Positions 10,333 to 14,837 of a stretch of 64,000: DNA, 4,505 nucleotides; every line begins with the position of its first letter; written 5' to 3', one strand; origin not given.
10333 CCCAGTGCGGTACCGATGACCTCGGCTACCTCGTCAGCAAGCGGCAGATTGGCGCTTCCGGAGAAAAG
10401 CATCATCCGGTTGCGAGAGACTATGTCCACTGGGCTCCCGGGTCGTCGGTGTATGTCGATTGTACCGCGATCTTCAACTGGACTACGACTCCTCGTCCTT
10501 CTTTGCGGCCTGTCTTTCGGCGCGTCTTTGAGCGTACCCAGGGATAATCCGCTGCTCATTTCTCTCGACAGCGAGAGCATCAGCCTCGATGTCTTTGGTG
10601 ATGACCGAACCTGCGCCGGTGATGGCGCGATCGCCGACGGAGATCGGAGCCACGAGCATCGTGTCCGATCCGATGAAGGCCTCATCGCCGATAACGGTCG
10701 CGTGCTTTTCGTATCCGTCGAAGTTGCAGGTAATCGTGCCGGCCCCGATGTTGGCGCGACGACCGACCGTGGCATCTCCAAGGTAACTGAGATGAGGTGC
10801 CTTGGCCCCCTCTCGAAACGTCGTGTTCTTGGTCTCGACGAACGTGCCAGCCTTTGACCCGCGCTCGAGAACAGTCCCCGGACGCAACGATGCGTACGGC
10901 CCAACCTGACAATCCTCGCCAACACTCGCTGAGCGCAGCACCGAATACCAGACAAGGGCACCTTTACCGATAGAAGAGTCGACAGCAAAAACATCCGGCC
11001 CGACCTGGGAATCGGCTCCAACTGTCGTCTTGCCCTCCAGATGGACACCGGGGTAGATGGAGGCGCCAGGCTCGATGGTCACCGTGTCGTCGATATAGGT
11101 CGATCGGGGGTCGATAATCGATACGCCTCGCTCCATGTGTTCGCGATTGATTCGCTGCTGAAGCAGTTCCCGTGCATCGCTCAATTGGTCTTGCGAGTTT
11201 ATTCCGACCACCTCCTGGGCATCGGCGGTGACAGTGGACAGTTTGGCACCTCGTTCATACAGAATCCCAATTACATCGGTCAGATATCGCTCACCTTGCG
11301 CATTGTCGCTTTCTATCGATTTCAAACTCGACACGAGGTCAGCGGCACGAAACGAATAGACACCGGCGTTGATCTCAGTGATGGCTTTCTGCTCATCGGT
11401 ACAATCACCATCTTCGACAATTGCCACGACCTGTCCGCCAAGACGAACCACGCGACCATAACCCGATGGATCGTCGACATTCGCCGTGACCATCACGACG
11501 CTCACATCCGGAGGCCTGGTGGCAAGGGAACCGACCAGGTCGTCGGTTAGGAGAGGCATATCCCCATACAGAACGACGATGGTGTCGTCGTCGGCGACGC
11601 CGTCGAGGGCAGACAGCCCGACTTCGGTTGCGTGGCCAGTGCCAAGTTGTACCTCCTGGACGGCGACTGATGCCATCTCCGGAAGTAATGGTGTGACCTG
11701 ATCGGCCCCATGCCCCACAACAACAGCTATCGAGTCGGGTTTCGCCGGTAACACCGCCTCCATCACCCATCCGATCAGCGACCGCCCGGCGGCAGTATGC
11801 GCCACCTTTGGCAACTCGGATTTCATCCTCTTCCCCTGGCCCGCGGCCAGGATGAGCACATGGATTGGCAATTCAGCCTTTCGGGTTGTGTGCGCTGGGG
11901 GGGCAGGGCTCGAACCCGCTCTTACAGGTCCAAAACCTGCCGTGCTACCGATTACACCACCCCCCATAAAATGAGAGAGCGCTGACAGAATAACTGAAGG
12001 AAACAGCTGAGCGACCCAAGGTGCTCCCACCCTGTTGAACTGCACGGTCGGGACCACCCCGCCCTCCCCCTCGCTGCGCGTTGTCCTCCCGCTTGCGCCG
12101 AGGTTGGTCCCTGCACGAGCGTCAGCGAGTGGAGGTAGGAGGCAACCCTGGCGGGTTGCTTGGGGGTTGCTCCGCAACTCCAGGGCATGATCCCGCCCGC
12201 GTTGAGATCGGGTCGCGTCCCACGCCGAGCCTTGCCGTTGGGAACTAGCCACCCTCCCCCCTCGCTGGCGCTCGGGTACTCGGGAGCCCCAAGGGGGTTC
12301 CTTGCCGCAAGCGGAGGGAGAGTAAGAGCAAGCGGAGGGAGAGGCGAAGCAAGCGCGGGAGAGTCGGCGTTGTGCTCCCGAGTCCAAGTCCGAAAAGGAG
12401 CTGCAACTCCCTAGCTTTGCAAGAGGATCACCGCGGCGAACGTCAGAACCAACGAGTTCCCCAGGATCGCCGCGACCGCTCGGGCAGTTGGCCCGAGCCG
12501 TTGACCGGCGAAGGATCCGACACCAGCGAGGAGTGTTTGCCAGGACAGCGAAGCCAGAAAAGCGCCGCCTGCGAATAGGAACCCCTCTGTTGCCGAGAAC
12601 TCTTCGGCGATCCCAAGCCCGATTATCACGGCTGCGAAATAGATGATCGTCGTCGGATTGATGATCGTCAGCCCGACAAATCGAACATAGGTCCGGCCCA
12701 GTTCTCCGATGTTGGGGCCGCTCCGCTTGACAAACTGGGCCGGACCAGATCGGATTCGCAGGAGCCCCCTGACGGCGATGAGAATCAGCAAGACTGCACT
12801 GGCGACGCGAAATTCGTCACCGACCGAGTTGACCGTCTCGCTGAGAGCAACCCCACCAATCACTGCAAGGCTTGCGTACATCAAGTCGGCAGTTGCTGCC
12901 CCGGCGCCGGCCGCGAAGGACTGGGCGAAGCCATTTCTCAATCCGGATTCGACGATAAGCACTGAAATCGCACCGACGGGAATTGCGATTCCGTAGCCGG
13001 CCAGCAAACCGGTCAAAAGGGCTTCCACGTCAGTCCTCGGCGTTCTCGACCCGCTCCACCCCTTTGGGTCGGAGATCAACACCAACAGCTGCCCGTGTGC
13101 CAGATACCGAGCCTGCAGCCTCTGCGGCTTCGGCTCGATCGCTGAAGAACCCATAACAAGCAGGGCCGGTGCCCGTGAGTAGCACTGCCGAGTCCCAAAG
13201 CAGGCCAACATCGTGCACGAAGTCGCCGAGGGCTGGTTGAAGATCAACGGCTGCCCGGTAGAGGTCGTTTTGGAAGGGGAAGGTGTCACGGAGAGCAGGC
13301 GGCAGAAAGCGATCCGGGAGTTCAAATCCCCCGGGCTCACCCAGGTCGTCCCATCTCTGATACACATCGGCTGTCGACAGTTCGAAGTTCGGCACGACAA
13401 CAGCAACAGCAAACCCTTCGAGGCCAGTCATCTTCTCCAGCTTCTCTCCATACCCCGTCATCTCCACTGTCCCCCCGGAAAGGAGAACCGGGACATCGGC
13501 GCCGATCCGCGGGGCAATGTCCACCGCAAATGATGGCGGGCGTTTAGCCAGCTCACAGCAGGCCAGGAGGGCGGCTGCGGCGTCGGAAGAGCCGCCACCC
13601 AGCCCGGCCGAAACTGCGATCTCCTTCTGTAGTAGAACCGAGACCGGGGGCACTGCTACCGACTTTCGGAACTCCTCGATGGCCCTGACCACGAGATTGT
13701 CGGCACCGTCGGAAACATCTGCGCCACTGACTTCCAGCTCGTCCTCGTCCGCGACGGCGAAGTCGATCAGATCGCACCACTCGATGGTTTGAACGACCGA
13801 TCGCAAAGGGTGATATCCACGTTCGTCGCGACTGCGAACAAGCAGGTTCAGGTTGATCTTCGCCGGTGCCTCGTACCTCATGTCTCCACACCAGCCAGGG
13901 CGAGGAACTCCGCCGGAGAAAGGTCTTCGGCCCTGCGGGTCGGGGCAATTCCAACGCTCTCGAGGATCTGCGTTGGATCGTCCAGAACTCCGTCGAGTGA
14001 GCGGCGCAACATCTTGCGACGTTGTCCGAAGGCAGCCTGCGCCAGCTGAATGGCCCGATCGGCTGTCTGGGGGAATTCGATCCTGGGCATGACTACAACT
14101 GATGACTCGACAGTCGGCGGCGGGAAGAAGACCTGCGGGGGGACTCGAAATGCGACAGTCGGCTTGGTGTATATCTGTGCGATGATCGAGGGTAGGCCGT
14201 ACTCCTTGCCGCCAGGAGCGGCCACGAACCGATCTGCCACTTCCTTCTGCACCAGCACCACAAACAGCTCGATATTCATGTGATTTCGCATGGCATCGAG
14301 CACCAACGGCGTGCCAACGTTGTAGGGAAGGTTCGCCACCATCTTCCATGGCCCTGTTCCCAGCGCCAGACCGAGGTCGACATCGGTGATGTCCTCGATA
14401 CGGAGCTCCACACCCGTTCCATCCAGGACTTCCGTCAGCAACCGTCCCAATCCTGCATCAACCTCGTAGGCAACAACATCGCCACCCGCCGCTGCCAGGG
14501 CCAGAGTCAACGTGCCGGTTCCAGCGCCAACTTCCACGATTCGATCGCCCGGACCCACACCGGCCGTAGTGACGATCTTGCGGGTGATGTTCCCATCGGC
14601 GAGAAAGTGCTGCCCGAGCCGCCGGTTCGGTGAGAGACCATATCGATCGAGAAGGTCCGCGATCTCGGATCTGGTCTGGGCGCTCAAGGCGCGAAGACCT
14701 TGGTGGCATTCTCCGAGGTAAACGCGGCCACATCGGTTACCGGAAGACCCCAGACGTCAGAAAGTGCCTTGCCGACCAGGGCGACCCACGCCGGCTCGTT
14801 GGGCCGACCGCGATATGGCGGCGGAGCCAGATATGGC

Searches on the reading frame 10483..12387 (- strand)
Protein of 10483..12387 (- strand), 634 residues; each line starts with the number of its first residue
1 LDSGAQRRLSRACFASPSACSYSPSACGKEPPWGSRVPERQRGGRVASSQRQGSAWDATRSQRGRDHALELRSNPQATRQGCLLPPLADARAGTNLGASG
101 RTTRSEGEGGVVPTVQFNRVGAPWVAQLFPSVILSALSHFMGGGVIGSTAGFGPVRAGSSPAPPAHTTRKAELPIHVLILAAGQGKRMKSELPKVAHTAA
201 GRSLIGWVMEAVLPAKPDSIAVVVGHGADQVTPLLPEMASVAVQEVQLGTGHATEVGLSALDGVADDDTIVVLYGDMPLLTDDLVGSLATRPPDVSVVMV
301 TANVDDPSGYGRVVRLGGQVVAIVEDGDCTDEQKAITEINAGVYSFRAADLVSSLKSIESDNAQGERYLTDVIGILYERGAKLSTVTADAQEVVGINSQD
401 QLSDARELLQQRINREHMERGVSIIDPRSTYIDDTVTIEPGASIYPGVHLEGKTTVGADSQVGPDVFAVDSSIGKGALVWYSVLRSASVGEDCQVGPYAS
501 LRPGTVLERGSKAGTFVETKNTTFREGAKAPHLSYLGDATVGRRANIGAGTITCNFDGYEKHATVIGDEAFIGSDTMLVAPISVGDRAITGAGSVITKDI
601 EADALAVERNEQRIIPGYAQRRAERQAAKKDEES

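Call 62: search_protein_families(library=pfam, proteins=[window:10483-12387:-], max_evalue=0.00001)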
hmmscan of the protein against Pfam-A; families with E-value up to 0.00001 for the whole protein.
window:10483-12387:- (634 aa): 5 families
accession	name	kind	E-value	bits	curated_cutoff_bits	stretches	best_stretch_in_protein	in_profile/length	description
PF00132.30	Hexapep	-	6.8e-22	76.6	27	1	564-598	2-36/36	Bacterial transferase hexapeptide (six repeats)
PF12804.13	NTP_transf_3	-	6.3e-17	62.7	27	1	177-302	1-123/160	MobA-like NTP transferase domain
PF01128.25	IspD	-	6.2e-08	33.1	27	1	175-289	1-114/221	2-C-methyl-D-erythritol 4-phosphate cytidylyltransferase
PF14602.12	Hexapep_2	-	1.7e-07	31.3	27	1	564-598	2-34/34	Hexapeptide repeat of succinyl-transferase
PF00483.29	NTP_transferase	-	3.2e-07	30.6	21.2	1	178-386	3-219/245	Nucleotidyl transferase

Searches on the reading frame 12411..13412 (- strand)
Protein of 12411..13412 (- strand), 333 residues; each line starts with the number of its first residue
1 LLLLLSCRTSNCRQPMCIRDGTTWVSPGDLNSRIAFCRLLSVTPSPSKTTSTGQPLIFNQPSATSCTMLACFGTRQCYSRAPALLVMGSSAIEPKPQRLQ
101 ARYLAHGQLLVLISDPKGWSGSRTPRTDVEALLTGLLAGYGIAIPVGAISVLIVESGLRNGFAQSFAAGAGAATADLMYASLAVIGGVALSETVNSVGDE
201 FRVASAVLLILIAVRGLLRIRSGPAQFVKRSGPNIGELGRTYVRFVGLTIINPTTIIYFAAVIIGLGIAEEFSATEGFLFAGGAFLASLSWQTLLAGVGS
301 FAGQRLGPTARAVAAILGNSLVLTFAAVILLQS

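Call 62: search_protein_families(library=pfam, proteins=[window:12411-13412:-], max_evalue=0.00001)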
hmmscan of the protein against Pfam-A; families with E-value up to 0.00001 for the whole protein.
window:12411-13412:- (333 aa): 1 family
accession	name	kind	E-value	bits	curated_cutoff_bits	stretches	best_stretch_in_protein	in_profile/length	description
PF01810.24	LysE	-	1.3e-14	54.6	25.6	1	143-332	4-192/193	LysE type translocator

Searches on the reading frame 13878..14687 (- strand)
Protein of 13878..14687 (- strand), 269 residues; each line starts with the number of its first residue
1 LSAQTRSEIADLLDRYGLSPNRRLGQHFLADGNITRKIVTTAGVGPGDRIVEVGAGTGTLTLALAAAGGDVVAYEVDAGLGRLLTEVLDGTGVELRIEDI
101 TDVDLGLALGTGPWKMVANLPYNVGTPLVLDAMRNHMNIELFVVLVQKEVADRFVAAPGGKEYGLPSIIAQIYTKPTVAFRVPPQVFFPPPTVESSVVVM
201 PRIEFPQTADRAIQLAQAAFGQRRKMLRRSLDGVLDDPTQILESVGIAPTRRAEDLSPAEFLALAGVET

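Call 62: search_protein_families(library=pfam, proteins=[window:13878-14687:-], max_evalue=0.00001)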
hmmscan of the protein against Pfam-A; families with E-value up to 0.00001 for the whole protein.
window:13878-14687:- (269 aa): 1 family
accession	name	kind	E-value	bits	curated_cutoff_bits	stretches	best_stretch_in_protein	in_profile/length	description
PF00398.26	RrnaAD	-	9.9e-41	140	24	1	21-264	5-257/263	Ribosomal RNA adenine dimethylase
